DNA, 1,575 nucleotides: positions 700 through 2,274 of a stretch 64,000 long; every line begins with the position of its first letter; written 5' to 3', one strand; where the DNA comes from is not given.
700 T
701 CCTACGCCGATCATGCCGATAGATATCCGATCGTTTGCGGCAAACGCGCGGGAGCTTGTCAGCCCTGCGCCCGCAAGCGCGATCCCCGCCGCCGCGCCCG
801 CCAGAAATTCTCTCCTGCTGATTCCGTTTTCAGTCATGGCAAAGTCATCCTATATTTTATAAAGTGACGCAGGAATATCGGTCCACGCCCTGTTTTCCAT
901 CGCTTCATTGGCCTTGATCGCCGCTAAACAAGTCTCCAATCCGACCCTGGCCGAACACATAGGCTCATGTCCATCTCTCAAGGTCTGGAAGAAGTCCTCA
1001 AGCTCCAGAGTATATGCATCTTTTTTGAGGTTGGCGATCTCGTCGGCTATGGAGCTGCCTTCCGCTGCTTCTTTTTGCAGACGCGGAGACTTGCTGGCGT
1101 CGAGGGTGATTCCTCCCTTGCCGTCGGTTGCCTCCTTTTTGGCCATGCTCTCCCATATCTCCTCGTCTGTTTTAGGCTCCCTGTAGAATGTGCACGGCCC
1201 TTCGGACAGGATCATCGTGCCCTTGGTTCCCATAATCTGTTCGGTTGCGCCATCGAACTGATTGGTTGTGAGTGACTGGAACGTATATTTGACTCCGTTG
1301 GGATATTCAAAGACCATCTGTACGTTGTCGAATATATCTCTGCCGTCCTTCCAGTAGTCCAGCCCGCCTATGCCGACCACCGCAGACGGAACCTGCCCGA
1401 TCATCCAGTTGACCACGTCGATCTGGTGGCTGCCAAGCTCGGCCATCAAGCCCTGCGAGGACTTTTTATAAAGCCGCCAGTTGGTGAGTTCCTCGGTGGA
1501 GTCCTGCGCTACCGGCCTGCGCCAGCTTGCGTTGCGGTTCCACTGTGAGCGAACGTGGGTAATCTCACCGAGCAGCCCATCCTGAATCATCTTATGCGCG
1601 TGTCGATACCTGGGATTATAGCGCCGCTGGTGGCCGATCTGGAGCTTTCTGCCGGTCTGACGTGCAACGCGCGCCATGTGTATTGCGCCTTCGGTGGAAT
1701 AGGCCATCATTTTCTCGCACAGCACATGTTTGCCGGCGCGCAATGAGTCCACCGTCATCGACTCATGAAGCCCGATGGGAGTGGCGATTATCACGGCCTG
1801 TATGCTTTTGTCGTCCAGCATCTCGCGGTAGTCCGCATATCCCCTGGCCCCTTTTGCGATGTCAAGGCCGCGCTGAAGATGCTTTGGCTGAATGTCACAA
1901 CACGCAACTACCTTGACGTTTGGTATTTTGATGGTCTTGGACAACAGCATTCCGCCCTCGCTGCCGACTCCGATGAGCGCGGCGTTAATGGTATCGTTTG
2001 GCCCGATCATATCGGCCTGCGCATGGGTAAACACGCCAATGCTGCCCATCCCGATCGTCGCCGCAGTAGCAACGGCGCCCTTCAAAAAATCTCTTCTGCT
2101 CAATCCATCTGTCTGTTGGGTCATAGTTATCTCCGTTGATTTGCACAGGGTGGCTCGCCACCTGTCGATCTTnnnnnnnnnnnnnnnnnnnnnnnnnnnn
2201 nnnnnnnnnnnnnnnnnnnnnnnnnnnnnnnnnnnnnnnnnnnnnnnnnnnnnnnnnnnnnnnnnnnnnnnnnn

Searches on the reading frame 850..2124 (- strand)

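Call 24: search_protein_families(library=pfam, proteins=[window:850-2124:-], max_evalue=0.00001)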
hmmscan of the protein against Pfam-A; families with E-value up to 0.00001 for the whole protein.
window:850-2124:- (424 aa): 3 families
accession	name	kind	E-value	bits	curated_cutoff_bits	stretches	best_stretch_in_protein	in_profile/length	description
PF22725.1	GFO_IDH_MocA_C3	-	4.2e-21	75.7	27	1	173-304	1-123/124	GFO/IDH/MocA C-terminal domain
PF01408.29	GFO_IDH_MocA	-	4.7e-19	69.7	24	1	46-165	1-120/120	Oxidoreductase family, NAD-binding Rossmann fold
PF02894.22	GFO_IDH_MocA_C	-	1.1e-18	68.3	22.9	1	178-414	2-215/218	Oxidoreductase family, C-terminal alpha/beta domain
